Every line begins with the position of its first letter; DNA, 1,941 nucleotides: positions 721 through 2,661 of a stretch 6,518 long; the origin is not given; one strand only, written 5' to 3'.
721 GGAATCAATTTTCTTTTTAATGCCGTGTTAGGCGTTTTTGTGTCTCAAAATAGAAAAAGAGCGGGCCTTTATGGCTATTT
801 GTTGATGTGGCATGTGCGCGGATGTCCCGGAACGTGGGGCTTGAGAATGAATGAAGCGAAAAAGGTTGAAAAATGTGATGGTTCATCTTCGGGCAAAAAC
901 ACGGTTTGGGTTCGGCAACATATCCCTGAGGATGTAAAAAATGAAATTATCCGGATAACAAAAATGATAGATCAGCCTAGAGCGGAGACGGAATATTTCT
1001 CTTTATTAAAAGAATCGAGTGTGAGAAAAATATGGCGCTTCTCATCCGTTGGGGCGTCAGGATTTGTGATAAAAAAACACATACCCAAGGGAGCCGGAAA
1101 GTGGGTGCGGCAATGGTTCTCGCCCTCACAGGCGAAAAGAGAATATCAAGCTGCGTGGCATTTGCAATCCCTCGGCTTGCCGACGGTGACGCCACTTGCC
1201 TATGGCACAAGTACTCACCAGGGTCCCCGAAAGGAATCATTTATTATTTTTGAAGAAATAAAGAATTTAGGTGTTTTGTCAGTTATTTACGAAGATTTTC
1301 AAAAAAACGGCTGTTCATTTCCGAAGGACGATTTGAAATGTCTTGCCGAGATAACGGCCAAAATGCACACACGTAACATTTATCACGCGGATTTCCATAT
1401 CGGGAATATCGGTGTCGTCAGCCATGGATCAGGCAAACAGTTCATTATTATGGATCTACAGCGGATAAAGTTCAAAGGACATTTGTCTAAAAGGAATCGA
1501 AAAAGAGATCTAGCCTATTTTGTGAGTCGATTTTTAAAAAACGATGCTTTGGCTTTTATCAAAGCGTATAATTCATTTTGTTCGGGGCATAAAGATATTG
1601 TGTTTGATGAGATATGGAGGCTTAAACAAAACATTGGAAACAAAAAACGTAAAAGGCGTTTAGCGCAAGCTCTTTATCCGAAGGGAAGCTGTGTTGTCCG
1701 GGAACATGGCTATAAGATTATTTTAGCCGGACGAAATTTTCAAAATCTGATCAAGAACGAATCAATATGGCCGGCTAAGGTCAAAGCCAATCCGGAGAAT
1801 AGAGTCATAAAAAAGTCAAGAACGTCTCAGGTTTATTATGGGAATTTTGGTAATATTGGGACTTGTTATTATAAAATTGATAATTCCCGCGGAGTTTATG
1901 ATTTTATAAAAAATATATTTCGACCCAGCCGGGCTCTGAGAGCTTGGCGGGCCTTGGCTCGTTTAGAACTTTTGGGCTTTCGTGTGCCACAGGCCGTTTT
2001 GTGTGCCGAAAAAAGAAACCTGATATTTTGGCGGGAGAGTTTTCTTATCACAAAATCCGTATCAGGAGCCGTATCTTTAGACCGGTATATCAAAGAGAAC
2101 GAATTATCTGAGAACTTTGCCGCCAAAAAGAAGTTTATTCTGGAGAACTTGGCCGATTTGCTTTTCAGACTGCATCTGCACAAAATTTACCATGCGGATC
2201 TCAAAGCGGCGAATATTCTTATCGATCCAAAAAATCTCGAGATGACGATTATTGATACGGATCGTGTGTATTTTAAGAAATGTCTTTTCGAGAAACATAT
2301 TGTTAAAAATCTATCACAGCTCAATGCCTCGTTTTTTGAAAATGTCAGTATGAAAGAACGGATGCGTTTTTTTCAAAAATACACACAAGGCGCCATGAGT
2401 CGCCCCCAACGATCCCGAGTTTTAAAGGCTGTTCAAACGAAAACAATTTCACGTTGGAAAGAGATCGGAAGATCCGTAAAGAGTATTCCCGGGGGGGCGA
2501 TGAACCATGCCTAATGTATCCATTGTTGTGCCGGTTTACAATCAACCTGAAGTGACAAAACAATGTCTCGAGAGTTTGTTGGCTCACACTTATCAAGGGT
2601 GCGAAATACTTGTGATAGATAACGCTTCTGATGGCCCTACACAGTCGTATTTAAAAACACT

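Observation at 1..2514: Single polypeptide fusing a GT2 glycosyltransferase to two tandem Kdo/WaaP-type kinase domains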

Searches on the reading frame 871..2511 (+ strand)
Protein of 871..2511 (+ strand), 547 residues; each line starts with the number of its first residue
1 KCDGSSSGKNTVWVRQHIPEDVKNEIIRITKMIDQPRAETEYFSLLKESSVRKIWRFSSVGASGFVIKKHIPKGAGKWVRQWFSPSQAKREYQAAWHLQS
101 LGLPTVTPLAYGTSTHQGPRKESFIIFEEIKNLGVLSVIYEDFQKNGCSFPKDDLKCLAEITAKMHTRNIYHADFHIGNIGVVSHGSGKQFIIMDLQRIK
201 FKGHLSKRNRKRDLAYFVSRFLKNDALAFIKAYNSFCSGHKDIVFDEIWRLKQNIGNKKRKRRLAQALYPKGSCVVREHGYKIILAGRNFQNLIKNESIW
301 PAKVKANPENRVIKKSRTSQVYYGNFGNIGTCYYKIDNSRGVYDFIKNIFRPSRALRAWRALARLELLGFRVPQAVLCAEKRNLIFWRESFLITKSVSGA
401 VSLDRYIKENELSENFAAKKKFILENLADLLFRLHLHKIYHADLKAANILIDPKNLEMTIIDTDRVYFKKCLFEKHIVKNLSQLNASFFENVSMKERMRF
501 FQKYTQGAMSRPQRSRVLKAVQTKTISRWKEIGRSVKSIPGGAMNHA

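Call 26: search_protein_representatives(protein=window:871-2511:+)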
Query: 547 residues. Proteins with E-value up to 0.001 (for the whole library): 3925; up to 1e-10: 1050; up to 1e-30: 36. The best 150 are listed.
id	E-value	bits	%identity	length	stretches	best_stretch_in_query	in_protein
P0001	1.1e-258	875.6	96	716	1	1-399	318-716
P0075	1.3e-60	222.0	45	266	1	267-508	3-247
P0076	1.4e-45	172.3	34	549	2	260-522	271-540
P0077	1.5e-42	162.4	35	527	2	345-520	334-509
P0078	3.4e-42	161.2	38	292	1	272-531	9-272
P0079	2.4e-39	151.8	33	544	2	322-529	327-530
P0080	3.5e-39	151.3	38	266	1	280-530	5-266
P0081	3.7e-39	151.2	38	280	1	279-507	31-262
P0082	4.3e-39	151.0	28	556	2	150-519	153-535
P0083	5.5e-38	147.3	35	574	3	331-531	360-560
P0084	2.9e-37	144.9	35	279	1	278-531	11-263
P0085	5.9e-37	143.9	28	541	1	26-516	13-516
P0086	1.4e-36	142.7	39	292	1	277-531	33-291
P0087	4.2e-36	141.1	30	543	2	157-522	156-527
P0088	7.2e-36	140.3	32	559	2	318-524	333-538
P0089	1.6e-35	139.2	28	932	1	17-529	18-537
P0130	3.9e-28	114.8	29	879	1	42-521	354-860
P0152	2.6e-26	108.8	32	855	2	333-510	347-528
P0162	1.0e-25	106.8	29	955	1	43-528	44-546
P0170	3.0e-25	105.3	27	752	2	331-510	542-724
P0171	3.1e-25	105.2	33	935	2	349-521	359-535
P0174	3.7e-25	105.0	31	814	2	345-525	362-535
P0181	7.7e-25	103.9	26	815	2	78-489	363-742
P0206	1.8e-23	99.4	32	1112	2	387-525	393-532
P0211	2.6e-23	98.9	26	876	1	61-468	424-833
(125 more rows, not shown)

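Call 27: search_protein_families(library=pfam, proteins=[P0130, P0181, P0211, P0089, P0152, P0162, P0171, P0174, P0206, P0170], max_evalue=0.001)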
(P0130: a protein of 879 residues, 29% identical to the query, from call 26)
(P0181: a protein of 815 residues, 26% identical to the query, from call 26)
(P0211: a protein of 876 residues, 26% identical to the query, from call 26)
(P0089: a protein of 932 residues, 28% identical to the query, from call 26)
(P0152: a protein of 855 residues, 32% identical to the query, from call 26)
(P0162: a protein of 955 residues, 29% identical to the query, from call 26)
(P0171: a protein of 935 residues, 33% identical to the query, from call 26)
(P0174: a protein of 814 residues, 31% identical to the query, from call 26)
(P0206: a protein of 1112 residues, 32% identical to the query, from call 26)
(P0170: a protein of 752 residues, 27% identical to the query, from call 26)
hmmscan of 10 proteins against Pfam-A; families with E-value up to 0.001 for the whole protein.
P0130 (879 aa): 9 families
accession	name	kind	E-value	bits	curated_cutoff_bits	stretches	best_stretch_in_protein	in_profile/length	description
PF06293.20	Kdo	-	1.6e-38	132.7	21.3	2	393-550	48-199/207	Lipopolysaccharide kinase (Kdo/WaaP) family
PF00535.33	Glycos_transf_2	-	3.3e-25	89.4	23.3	1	4-183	1-167/168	Glycosyl transferase family 2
PF00069.31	Pkinase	-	3.2e-13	50.1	31.7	2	734-787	85-133/263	Protein kinase domain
PF13641.12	Glyco_tranf_2_3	-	3.4e-11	44.1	27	1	3-252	3-227/230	Glycosyltransferase like family 2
PF07714.23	PK_Tyr_Ser-Thr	-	6e-11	42.6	23.1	1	660-788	28-138/258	Protein tyrosine and serine/threonine kinase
PF13632.12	Glyco_trans_2_3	-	4.3e-08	33.6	27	1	83-290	2-179/198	Glycosyl transferase family group 2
PF17667.7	Pkinase_fungal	-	2.5e-06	26.9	24.1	1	486-530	305-348/387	Fungal protein kinase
PF13712.12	Glyco_tranf_2_5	-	7e-05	23.1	27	1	57-216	31-182/210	Glycosyltransferase like family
PF03109.22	ABC1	-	0.00078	19.1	22.9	0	472-529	170-223/244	ABC1 atypical kinase-like domain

P0181 (815 aa): 2 families
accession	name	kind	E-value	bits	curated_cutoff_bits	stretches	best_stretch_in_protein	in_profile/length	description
PF06293.20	Kdo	-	6.6e-73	245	21.3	3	28-241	4-207/207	Lipopolysaccharide kinase (Kdo/WaaP) family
PF00069.31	Pkinase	-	4.5e-09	36.5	31.7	1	678-716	104-142/263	Protein kinase domain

P0211 (876 aa): 10 families
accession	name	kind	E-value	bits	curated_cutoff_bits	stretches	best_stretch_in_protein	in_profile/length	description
PF06293.20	Kdo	-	7.4e-39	133.8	21.3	2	444-587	52-192/207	Lipopolysaccharide kinase (Kdo/WaaP) family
PF00534.26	Glycos_transf_1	-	1.2e-28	100.2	26.4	1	193-351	6-171/172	Glycosyl transferases group 1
PF13692.12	Glyco_trans_1_4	-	1.4e-28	100.4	27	1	203-334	2-137/142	Glycosyl transferases group 1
PF13439.12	Glyco_transf_4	-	1.5e-20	74.3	28.5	1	14-178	1-169/170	Glycosyltransferase Family 4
PF01636.29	APH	-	6.5e-12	46.2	23.2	2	681-812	4-122/239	Phosphotransferase enzyme family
PF13579.12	Glyco_trans_4_4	-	1.5e-09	38.9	29.7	1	15-174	1-158/158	Glycosyl transferase 4-like domain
PF20706.3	GT4-conflict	-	4.2e-07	29.7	26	1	178-318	175-327/385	Family 4 Glycosyltransferase in conflict systems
PF00069.31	Pkinase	-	1.2e-06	28.5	31.7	0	785-815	102-132/263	Protein kinase domain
PF13524.12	Glyco_trans_1_2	-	2.3e-06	28.1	25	1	230-365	14-142/144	Glycosyl transferase-like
PF01163.29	RIO1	-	0.0002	21.5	22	0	732-815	64-139/187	RIO domain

P0089 (932 aa): 10 families
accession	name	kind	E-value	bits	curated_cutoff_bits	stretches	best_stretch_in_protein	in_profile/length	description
PF06293.20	Kdo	-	6.3e-38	130.7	21.3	2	82-239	49-207/207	Lipopolysaccharide kinase (Kdo/WaaP) family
PF00534.26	Glycos_transf_1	-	4.2e-27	95.2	26.4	1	736-902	5-171/172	Glycosyl transferases group 1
PF13692.12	Glyco_trans_1_4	-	2.2e-23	83.5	27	1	748-889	3-142/142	Glycosyl transferases group 1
PF13439.12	Glyco_transf_4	-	9.6e-13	48.9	28.5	1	568-692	8-136/170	Glycosyltransferase Family 4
PF00069.31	Pkinase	-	2.4e-09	37.4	31.7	1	401-457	77-132/263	Protein kinase domain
PF13579.12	Glyco_trans_4_4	-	4.4e-09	37.3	29.7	1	563-688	2-127/158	Glycosyl transferase 4-like domain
PF13524.12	Glyco_trans_1_2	-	1.3e-05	25.7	25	1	773-918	10-143/144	Glycosyl transferase-like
PF13477.12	Glyco_trans_4_2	-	0.0003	21.4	23.4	1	572-667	17-104/139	Glycosyl transferase 4-like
PF01636.29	APH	-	0.0008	19.7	23.2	0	153-196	156-194/239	Phosphotransferase enzyme family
PF10707.15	YrbL-PhoP_reg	-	0.00087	19.5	31.5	0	426-470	107-151/185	PhoP regulatory network protein YrbL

P0152 (855 aa): 4 families
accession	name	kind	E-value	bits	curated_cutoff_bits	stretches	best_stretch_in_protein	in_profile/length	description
PF06293.20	Kdo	-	1.8e-24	86.8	21.3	2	357-503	46-187/207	Lipopolysaccharide kinase (Kdo/WaaP) family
PF00535.33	Glycos_transf_2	-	4.2e-15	56.5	23.3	1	1-147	33-167/168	Glycosyl transferase family 2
PF13632.12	Glyco_trans_2_3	-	1.4e-09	38.5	27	1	46-260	1-183/198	Glycosyl transferase family group 2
PF13641.12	Glyco_tranf_2_3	-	1e-08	36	27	1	7-189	45-216/230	Glycosyltransferase like family 2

P0162 (955 aa): 10 families
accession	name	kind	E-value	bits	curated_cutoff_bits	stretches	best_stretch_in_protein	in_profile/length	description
PF06293.20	Kdo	-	1.7e-31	109.7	21.3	2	69-239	36-207/207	Lipopolysaccharide kinase (Kdo/WaaP) family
PF00534.26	Glycos_transf_1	-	2.6e-28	99.1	26.4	1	753-919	4-171/172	Glycosyl transferases group 1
PF13692.12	Glyco_trans_1_4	-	2.2e-27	96.5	27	1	767-904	4-140/142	Glycosyl transferases group 1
PF13439.12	Glyco_transf_4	-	1.3e-15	58.3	28.5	1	576-743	3-169/170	Glycosyltransferase Family 4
PF13579.12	Glyco_trans_4_4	-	2.5e-11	44.6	29.7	1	575-726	1-146/158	Glycosyl transferase 4-like domain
PF00069.31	Pkinase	-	2.4e-07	30.9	31.7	0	429-464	99-134/263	Protein kinase domain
PF01636.29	APH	-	2.7e-06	27.8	23.2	0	97-224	43-133/239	Phosphotransferase enzyme family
PF03109.22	ABC1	-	2.1e-05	24.2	22.9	0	399-487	141-217/244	ABC1 atypical kinase-like domain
PF13524.12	Glyco_trans_1_2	-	0.00021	21.7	25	1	832-925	38-133/144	Glycosyl transferase-like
PF13477.12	Glyco_trans_4_2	-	0.0009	19.9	23.4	0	581-691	13-110/139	Glycosyl transferase 4-like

P0171 (935 aa): 13 families
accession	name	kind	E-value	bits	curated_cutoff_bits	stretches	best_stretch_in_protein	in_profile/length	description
PF00534.26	Glycos_transf_1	-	1.3e-37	129.4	26.4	1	742-902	6-169/172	Glycosyl transferases group 1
PF06293.20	Kdo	-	5.5e-37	127.7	21.3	2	70-227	51-207/207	Lipopolysaccharide kinase (Kdo/WaaP) family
PF13692.12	Glyco_trans_1_4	-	4.2e-35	121.5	27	1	752-890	2-141/142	Glycosyl transferases group 1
PF13439.12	Glyco_transf_4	-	2.9e-21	76.7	28.5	1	576-732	2-170/170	Glycosyltransferase Family 4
PF00069.31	Pkinase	-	1.9e-11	44.3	31.7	2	121-183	81-140/263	Protein kinase domain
PF13579.12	Glyco_trans_4_4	-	1.2e-10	42.4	29.7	1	577-727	2-158/158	Glycosyl transferase 4-like domain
PF13477.12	Glyco_trans_4_2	-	1.3e-07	32.3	23.4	1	585-674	16-105/139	Glycosyl transferase 4-like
PF20706.3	GT4-conflict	-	1.3e-06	28.1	26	1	749-901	198-367/385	Family 4 Glycosyltransferase in conflict systems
PF01636.29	APH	-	1.6e-05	25.3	23.2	0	144-188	152-197/239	Phosphotransferase enzyme family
PF14531.12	Kinase-like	-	9.1e-05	22.3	25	0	431-466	147-183/289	Kinase-like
PF07714.23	PK_Tyr_Ser-Thr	-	0.00018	21.3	23.1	0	396-464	73-138/258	Protein tyrosine and serine/threonine kinase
PF17667.7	Pkinase_fungal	-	0.00018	20.8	24.1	0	132-188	281-339/387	Fungal protein kinase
PF10707.15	YrbL-PhoP_reg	-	0.0002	21.5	31.5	0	131-186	98-153/185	PhoP regulatory network protein YrbL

P0174 (814 aa): 9 families
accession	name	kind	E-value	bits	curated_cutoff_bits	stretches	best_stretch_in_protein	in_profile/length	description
PF06293.20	Kdo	-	1.7e-29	103.2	21.3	2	371-514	57-207/207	Lipopolysaccharide kinase (Kdo/WaaP) family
PF00535.33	Glycos_transf_2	-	5.6e-25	88.6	23.3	1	11-123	1-116/168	Glycosyl transferase family 2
PF13641.12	Glyco_tranf_2_3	-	6.9e-13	49.6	27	1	10-228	3-213/230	Glycosyltransferase like family 2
PF10111.15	Glyco_tranf_2_2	-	2.6e-10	40.7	27.3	1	33-216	25-206/276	Glycosyltransferase like family 2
PF00069.31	Pkinase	-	7e-09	35.9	31.7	1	402-466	76-137/263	Protein kinase domain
PF13632.12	Glyco_trans_2_3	-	3.4e-08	34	27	1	88-277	1-169/198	Glycosyl transferase family group 2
PF07714.23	PK_Tyr_Ser-Thr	-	1e-06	28.7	23.1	1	368-464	44-141/258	Protein tyrosine and serine/threonine kinase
PF03109.22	ABC1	-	1.9e-06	27.7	22.9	0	383-465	128-207/244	ABC1 atypical kinase-like domain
PF01163.29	RIO1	-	0.00022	21.3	22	0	364-462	47-142/187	RIO domain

P0206 (1112 aa): 7 families
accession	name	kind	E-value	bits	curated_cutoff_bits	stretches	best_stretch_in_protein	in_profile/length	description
PF01075.23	Glyco_transf_9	-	1.8e-47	162.2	22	1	853-1087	7-245/247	Glycosyltransferase family 9 (heptosyltransferase)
PF06293.20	Kdo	-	2e-26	93.2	21.3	2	365-511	53-207/207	Lipopolysaccharide kinase (Kdo/WaaP) family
PF00535.33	Glycos_transf_2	-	1.5e-23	84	23.3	1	8-173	2-165/168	Glycosyl transferase family 2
PF00069.31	Pkinase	-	1.6e-10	41.3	31.7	2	666-742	71-147/263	Protein kinase domain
PF13641.12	Glyco_tranf_2_3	-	2.5e-10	41.2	27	1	6-212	3-211/230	Glycosyltransferase like family 2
PF03109.22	ABC1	-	2.1e-07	30.8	22.9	1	377-469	124-210/244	ABC1 atypical kinase-like domain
PF07714.23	PK_Tyr_Ser-Thr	-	1.8e-05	24.7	23.1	1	367-460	45-139/258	Protein tyrosine and serine/threonine kinase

P0170 (752 aa): 7 families
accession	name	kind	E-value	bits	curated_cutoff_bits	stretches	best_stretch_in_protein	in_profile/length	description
PF06293.20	Kdo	-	2.8e-41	141.7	21.3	3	536-718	28-207/207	Lipopolysaccharide kinase (Kdo/WaaP) family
PF01636.29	APH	-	2e-17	64.2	23.2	2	283-372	6-85/239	Phosphotransferase enzyme family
PF01163.29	RIO1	-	4.7e-15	56.1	22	2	52-164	45-152/187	RIO domain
PF00069.31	Pkinase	-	2.8e-14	53.6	31.7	1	358-420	73-136/263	Protein kinase domain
PF07714.23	PK_Tyr_Ser-Thr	-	1.9e-09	37.7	23.1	1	358-421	76-141/258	Protein tyrosine and serine/threonine kinase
PF03109.22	ABC1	-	1.2e-07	31.6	22.9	1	357-422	142-206/244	ABC1 atypical kinase-like domain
PF19974.5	TCAD9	-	7.5e-07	29.1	40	0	648-683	295-326/429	Ternary complex associated domain 9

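Call 29: list_cluster_members(proteins=[P0130, P0152, P0174, P0206, P0211, P0089, P0162, P0085, P0076, P0075])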
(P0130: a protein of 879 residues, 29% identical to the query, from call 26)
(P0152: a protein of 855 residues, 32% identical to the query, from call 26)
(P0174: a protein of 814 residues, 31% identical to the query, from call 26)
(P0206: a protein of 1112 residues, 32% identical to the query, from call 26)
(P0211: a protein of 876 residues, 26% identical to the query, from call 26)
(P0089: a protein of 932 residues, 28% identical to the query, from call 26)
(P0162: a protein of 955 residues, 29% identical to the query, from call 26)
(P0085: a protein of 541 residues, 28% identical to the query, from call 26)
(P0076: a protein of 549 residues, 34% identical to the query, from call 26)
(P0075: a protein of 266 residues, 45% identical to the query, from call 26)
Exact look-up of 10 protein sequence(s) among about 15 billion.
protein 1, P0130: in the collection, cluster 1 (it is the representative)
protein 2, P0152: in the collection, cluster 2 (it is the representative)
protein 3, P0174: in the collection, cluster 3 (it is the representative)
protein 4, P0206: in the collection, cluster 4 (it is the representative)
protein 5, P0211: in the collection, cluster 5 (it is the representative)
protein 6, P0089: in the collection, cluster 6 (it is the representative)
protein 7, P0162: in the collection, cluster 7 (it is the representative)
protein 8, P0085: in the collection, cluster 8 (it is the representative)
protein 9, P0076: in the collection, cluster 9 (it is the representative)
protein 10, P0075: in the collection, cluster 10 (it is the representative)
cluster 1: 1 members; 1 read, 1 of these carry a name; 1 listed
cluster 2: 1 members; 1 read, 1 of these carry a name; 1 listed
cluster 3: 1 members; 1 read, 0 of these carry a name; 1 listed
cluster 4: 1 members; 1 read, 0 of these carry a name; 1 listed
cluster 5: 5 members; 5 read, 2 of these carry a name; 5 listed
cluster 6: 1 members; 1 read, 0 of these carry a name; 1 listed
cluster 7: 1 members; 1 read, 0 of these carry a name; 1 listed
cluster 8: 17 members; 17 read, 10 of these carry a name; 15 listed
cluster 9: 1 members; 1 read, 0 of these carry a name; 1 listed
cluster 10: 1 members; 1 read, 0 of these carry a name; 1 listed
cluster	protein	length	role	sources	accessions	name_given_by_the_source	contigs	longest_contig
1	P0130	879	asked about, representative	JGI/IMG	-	GT2 family glycosyltransferase/serine/threonine protein kinase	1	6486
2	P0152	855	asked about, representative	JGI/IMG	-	hypothetical protein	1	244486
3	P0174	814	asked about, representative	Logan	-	-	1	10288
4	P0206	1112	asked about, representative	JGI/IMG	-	-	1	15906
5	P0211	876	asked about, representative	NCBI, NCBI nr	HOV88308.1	MAG TPA: lipopolysaccharide kinase InaA family protein, partial [Syntrophobacteraceae ... | lipopolysaccharide kinase InaA family protein [Syntrophobacteraceae bacterium]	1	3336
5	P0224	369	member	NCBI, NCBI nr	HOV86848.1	MAG TPA: lipopolysaccharide heptosyltransferase II, partial [Syntrophobacteraceae ... | lipopolysaccharide heptosyltransferase II [Syntrophobacteraceae bacterium]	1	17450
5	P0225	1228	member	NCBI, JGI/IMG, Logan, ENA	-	-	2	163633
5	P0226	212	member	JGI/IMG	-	-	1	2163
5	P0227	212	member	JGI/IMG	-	-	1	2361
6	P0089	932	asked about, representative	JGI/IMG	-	-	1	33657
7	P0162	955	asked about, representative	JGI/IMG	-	-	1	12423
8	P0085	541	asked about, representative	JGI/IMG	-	-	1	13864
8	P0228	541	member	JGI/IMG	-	tRNA A-37 threonylcarbamoyl transferase component Bud32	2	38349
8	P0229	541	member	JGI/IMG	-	tRNA A-37 threonylcarbamoyl transferase component Bud32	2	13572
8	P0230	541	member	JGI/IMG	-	tRNA A-37 threonylcarbamoyl transferase component Bud32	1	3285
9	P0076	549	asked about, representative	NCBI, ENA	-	-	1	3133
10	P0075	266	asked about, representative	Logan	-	-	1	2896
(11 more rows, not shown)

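Call 33: find_related_loci(query=A3, collection=genome_contigs, flank=6000)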
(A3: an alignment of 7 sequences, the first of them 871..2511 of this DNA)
Query A3 (547 aa) in genome_contigs; peptide patterns used: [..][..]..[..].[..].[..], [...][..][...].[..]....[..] (x = any residue, [..] = any of these).
599 stretches matched a pattern (row limit reached: there are more); 42 encode a relative of the query (tblastn E <= 1e-3); 42 distinct loci.
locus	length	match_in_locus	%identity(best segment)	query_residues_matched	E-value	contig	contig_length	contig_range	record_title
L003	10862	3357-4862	27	13-510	2e-37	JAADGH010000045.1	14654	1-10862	MAG: Planctomycetota bacterium isolate M_MetaBat.109 contig-127_6506, whole genome shotgun sequence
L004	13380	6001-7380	26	67-536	1e-36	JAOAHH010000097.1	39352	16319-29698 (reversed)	MAG: Thermodesulfobacteriota bacterium isolate SKW55 k141_892382, whole genome shotgun sequence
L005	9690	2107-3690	26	10-528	2e-34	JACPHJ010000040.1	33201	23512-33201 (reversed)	MAG: Planctomycetota bacterium isolate NC_groundwater_411_Ag_B-0.1um_42_12 GD18-4_B1_scaffold_302567, whole genome shotg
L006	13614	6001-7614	23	7-542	2e-31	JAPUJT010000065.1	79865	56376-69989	MAG: Planctomycetota bacterium isolate KW1-S15_114 KW1-S15_114_cg65, whole genome shotgun sequence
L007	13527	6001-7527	25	9-508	7e-31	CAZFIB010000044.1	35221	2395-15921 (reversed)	MAG TPA_asm: uncultured Thermodesulfobacteriota bacterium isolate SRP141376_co4_291 genome assembly, contig: NODE_2158_l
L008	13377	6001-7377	25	44-507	9e-29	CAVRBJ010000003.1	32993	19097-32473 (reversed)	MAG: uncultured delta proteobacterium isolate MFD00032.bin.2.161 genome assembly, contig: contig_103260, whole genome sh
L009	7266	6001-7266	27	44-526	1e-28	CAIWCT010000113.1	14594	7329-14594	MAG: uncultured delta proteobacterium isolate AM-2014_bin-3252 genome assembly, contig: bin-3252:113/455, whole genome s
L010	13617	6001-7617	24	38-528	6e-26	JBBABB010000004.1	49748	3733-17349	MAG: Candidatus Paceibacterota bacterium isolate SO_2017_GW3_9 scaffold_553_c1_OW296A_2017, whole genome shotgun sequenc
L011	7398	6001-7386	26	32-511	8e-25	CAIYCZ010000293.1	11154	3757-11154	MAG: uncultured delta proteobacterium isolate AlinenSedimentsD2_bin-0128 genome assembly, contig: bin-0128:293/635, whol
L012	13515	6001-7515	25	41-537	1e-32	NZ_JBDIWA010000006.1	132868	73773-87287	MAG: Candidatus Kuenenia sp. isolate Bin_40 NODE_99_length_132868_cov_16.596764, whole genome shotgun sequence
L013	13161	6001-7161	26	86-467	2e-22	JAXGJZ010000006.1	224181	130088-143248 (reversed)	MAG: Desulfobacterales bacterium isolate AnMBR.bin174 bin174_6, whole genome shotgun sequence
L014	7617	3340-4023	29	264-507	5e-20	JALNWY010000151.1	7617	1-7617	MAG: Deltaproteobacteria bacterium isolate SO_2016_LW2 bin 6 scaffold21590_LW138R_2016, whole genome shotgun sequence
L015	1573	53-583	35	67-507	3e-20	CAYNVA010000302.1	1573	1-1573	MAG TPA_asm: uncultured Thermodesulfobacteriota bacterium isolate binchicken_co255_249 genome assembly, contig: k141_297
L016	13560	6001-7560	24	8-507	9e-19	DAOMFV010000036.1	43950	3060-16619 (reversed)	MAG TPA_asm: Gemmatales bacterium isolate AMR_MDS_4993 NODE_260_length_43950_cov_5.711402, whole genome shotgun sequence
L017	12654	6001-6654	29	276-507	2e-18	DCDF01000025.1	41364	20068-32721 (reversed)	MAG TPA_asm: Syntrophaceae bacterium UBA1062 UBA1062_contig_79, whole genome shotgun sequence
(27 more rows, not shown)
